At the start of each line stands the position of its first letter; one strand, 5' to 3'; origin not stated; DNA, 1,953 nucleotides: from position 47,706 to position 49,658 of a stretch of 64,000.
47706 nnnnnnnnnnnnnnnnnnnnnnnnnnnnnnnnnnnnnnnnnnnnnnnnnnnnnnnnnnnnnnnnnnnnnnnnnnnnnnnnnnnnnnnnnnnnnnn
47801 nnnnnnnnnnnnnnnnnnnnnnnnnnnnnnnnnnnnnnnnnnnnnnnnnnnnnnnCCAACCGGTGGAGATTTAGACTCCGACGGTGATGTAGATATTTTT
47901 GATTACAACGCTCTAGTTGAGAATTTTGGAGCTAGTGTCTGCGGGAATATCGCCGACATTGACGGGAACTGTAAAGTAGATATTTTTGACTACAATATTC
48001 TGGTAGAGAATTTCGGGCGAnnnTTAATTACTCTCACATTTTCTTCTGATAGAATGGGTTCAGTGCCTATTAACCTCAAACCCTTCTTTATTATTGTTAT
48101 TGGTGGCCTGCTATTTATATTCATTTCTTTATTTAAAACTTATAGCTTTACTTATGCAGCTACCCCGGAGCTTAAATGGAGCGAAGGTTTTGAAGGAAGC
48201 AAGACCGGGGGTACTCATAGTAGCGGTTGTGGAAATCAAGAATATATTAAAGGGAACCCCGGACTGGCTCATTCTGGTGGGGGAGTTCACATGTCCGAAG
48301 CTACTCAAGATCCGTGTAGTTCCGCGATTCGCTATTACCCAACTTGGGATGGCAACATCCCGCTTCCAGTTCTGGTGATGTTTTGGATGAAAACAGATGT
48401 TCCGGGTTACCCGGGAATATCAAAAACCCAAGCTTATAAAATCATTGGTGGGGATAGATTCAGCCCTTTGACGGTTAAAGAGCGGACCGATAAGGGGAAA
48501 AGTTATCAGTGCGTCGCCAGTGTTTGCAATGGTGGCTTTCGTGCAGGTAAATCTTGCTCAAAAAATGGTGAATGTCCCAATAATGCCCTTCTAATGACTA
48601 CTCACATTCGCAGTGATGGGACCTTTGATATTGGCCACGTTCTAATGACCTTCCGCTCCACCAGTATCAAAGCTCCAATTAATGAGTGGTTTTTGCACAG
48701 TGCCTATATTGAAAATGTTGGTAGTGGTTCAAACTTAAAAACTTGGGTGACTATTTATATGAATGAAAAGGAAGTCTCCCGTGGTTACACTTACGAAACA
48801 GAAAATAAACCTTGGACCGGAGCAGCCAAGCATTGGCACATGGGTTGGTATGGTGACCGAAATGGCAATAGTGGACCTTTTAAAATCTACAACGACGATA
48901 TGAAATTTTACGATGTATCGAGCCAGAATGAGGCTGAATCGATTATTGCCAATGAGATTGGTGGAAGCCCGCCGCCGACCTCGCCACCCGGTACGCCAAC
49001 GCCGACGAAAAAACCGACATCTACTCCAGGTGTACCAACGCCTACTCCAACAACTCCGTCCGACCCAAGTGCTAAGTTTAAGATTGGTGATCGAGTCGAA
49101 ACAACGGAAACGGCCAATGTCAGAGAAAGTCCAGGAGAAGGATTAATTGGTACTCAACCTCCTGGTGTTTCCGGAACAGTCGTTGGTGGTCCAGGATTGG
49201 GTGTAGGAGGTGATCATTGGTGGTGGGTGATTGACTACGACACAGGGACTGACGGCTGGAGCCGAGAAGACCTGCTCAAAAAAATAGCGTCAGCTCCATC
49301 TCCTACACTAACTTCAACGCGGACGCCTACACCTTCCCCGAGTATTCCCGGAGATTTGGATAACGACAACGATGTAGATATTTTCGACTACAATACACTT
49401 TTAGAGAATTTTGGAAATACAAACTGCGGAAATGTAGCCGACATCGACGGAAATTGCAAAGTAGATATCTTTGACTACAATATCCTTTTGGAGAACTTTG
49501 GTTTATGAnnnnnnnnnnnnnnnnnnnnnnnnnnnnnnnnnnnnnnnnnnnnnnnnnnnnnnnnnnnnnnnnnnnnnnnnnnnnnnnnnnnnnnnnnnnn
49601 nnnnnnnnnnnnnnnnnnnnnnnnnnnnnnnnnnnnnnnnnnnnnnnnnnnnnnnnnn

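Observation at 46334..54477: Unusual dockerin variant with a conserved Cys pair, near-identical across six genes (module shuffling or gene conversion)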

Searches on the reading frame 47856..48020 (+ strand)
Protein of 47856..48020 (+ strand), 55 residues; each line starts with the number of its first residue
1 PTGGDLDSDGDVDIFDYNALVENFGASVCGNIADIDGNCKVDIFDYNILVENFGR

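Call 9: find_homologous_proteins(query=window:47856-48020:+, max_evalue=0.001)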
Query seq(55 aa) (55 aa): 6 proteins with E <= 0.001 among 10 candidates.
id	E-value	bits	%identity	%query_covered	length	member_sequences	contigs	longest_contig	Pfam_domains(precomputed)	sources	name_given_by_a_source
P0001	2.2e-19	86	81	95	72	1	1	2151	-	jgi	-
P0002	1.6e-17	80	79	95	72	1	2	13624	-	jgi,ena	-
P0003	9.7e-17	78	71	95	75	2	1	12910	PF00404.25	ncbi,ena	-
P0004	3.7e-14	70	70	91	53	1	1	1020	-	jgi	-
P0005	9.2e-13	65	71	95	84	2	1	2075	-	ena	-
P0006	7.3e-6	44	61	93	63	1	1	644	-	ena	-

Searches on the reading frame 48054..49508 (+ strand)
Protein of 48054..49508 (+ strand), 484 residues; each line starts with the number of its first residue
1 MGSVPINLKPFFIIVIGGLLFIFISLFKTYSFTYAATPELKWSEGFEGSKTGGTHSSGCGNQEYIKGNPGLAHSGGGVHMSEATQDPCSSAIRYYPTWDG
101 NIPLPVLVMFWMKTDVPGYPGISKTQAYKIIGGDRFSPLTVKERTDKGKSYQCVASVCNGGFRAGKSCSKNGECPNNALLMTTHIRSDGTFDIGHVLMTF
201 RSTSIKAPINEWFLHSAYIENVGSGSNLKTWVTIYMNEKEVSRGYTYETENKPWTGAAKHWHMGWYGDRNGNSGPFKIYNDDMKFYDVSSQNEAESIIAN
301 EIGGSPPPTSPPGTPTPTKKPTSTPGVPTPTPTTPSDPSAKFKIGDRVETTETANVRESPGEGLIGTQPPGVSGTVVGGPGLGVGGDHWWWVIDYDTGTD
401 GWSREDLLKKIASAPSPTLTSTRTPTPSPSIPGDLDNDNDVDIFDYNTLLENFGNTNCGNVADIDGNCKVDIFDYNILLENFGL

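Call 5: search_protein_families(library=pfam, proteins=[window:48054-49508:+], max_evalue=0.01)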
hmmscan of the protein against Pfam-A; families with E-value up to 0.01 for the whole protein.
window:48054-49508:+ (484 aa): 0 families

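Call 55: search_protein_families(library=pfam, proteins=[window:48054-49508:+], max_evalue=5)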
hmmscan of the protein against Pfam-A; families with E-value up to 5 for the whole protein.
window:48054-49508:+ (484 aa): 4 families
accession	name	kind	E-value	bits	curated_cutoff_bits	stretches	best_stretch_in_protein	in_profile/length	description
PF08239.17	SH3_3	-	0.02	15.5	27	1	353-408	2-53/54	Bacterial SH3 domain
PF13517.12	FG-GAP_3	-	0.085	13.9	26.9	1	419-444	35-60/61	FG-GAP-like repeat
PF00404.24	Dockerin_1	-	0.35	11.5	22.9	1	432-478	1-52/57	Dockerin type I domain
PF24303.1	DUF7485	-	3.5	7.4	27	0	358-394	11-48/284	Domain of unknown function (DUF7485)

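Call 75: search_solved_structures(query=window:48054-49340:+, max_evalue=0.1)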
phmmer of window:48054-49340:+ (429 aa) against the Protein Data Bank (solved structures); distinct sequences matched with E-value up to 0.1: 0.
